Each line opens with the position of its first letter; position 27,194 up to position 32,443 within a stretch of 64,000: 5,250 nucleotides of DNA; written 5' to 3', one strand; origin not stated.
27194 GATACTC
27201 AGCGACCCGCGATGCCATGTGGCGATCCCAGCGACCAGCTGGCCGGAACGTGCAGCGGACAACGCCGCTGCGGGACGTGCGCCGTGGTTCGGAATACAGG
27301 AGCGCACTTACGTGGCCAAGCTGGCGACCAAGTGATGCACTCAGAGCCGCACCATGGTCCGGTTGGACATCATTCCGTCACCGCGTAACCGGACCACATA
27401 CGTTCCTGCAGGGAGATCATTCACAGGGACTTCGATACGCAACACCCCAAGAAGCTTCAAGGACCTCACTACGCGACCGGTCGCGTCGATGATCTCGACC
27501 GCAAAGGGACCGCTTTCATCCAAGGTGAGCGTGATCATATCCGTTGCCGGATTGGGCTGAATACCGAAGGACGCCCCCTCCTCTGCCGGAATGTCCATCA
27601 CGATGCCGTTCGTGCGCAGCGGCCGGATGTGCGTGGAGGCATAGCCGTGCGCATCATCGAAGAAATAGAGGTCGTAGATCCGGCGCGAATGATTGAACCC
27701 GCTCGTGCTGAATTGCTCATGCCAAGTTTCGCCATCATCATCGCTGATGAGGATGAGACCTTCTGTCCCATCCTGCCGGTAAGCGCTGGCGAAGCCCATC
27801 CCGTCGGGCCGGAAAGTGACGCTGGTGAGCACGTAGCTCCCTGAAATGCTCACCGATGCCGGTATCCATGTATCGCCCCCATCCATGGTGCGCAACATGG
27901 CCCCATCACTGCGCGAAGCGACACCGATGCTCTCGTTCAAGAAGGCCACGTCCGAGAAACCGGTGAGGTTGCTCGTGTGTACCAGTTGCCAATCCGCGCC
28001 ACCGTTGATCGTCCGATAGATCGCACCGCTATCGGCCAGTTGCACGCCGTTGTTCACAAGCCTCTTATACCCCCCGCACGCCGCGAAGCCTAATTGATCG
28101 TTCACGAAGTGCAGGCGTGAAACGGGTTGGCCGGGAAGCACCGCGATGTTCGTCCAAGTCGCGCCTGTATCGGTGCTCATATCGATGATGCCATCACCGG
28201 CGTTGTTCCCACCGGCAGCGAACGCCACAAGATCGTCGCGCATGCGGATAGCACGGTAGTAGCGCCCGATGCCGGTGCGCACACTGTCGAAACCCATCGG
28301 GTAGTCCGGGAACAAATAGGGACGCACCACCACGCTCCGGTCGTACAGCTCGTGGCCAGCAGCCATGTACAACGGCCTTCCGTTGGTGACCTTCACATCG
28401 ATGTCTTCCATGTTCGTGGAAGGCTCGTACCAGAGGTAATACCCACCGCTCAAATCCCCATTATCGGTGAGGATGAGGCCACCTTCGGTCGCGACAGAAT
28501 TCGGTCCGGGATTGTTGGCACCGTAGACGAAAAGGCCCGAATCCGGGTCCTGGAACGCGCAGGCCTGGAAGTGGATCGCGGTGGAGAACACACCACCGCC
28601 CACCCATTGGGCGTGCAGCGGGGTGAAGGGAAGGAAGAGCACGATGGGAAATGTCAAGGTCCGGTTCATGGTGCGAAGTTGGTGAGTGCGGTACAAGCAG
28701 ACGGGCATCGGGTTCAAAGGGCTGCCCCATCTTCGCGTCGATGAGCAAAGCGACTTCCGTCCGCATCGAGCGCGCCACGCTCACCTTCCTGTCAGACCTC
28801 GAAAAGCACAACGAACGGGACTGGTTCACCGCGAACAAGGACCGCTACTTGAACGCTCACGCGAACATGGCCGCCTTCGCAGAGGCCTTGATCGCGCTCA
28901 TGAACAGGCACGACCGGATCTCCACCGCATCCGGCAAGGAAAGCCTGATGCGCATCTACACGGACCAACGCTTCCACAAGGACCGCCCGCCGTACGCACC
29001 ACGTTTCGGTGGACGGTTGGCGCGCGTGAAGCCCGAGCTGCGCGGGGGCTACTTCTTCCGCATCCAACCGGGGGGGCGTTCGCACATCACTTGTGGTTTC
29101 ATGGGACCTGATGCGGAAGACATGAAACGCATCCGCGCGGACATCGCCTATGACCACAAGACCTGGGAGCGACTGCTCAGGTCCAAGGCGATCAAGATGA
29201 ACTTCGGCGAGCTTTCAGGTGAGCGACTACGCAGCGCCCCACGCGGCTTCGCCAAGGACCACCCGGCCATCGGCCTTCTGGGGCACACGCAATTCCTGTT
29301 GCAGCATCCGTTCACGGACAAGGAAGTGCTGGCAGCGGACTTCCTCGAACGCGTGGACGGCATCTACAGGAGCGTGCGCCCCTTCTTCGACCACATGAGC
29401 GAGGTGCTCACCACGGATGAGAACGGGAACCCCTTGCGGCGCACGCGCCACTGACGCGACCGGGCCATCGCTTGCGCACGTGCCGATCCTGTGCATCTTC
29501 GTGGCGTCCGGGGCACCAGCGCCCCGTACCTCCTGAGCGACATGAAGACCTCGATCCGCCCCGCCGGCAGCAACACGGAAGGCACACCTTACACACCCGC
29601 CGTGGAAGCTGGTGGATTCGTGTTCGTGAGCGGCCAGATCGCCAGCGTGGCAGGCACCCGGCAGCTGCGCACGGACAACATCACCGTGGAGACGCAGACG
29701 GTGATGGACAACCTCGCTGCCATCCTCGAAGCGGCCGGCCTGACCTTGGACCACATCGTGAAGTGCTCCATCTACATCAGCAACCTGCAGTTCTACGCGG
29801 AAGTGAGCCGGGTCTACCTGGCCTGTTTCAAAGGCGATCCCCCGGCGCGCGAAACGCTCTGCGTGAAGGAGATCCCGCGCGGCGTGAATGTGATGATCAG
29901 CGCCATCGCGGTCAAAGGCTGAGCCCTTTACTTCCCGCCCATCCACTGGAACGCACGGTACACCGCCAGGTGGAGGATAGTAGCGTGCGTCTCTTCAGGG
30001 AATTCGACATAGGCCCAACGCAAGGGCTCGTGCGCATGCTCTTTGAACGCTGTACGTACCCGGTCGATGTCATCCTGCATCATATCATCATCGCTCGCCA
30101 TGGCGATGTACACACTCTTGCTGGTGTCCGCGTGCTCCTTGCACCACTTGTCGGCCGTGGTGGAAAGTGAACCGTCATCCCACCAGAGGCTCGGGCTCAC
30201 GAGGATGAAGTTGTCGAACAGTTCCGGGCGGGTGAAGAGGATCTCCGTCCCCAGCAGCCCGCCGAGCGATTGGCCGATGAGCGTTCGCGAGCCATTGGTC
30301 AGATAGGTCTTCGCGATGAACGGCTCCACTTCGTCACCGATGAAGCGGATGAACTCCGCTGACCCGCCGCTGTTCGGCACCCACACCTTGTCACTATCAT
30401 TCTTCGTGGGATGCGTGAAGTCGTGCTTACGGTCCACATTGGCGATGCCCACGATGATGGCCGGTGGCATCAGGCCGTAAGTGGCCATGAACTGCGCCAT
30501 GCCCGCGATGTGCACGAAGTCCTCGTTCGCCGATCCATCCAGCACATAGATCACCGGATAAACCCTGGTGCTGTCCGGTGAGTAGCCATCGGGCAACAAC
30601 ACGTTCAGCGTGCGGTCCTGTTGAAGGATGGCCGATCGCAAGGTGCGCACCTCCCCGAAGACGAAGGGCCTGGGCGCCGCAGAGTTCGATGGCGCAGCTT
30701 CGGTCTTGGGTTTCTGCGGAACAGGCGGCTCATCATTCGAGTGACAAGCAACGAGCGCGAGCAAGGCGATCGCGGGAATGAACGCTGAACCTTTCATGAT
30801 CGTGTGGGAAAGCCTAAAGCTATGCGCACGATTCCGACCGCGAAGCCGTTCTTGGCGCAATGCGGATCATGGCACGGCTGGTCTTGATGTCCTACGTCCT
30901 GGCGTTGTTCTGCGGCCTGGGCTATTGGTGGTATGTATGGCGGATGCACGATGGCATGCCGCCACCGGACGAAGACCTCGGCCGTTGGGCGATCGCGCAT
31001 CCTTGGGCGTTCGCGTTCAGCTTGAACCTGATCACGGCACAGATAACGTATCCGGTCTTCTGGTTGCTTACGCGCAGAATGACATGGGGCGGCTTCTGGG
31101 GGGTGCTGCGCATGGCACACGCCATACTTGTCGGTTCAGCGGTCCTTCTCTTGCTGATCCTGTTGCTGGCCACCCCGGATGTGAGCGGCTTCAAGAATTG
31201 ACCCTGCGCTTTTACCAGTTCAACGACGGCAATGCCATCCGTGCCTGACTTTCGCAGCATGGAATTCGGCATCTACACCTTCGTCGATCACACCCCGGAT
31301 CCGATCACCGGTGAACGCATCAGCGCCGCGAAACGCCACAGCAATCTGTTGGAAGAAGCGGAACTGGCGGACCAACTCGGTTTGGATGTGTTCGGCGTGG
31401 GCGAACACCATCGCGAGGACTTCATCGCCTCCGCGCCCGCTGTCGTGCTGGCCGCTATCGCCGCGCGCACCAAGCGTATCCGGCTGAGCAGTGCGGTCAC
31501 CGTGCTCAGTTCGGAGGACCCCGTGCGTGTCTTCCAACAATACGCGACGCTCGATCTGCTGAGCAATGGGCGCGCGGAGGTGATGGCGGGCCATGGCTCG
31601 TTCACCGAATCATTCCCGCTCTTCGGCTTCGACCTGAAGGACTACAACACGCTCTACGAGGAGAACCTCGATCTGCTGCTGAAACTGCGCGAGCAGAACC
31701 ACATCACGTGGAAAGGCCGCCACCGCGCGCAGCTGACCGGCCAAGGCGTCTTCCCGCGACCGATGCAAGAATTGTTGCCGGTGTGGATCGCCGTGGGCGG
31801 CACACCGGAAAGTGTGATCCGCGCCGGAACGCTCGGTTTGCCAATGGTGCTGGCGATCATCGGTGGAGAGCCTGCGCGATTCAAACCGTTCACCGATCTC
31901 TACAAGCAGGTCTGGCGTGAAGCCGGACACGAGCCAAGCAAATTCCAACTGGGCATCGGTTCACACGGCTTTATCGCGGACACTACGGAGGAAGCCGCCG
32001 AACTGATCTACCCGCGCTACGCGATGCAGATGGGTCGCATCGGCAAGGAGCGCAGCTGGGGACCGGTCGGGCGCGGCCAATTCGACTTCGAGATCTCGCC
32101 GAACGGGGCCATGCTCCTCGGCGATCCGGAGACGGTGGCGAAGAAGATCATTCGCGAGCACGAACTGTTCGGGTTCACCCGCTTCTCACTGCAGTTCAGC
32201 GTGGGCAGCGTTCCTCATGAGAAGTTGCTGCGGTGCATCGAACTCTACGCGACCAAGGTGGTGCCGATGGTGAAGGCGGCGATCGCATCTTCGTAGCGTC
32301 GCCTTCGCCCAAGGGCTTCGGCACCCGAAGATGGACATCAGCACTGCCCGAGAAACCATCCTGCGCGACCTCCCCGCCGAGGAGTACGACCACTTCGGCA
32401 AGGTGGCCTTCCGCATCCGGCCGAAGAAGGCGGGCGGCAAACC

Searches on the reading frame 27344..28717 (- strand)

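Call 73: search_protein_families(library=pfam, proteins=[window:27344-28717:-], max_evalue=0.01)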
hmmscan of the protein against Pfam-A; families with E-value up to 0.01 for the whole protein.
window:27344-28717:- (458 aa): 3 families
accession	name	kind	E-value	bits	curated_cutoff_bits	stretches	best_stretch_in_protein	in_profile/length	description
PF14870.12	PSII_BNR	-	6.1e-09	36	27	1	242-304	8-72/303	Photosynthesis system II assembly factor YCF48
PF18962.6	Por_Secre_tail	-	1.2e-07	32.3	27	1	388-448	3-66/75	Secretion system C-terminal sorting domain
PF15902.12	Sortilin-Vps10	-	0.0021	17.4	33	0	232-334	2-111/446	Sortilin, neurotensin receptor 3,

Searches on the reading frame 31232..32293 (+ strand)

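Call 73: search_protein_families(library=pfam, proteins=[window:31232-32293:+], max_evalue=0.01)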
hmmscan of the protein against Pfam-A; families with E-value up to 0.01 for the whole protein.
window:31232-32293:+ (354 aa): 1 family
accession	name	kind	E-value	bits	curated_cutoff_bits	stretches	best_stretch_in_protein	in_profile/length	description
PF00296.26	Bac_luciferase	-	4e-59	201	27.9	1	10-312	1-310/314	Luciferase-like monooxygenase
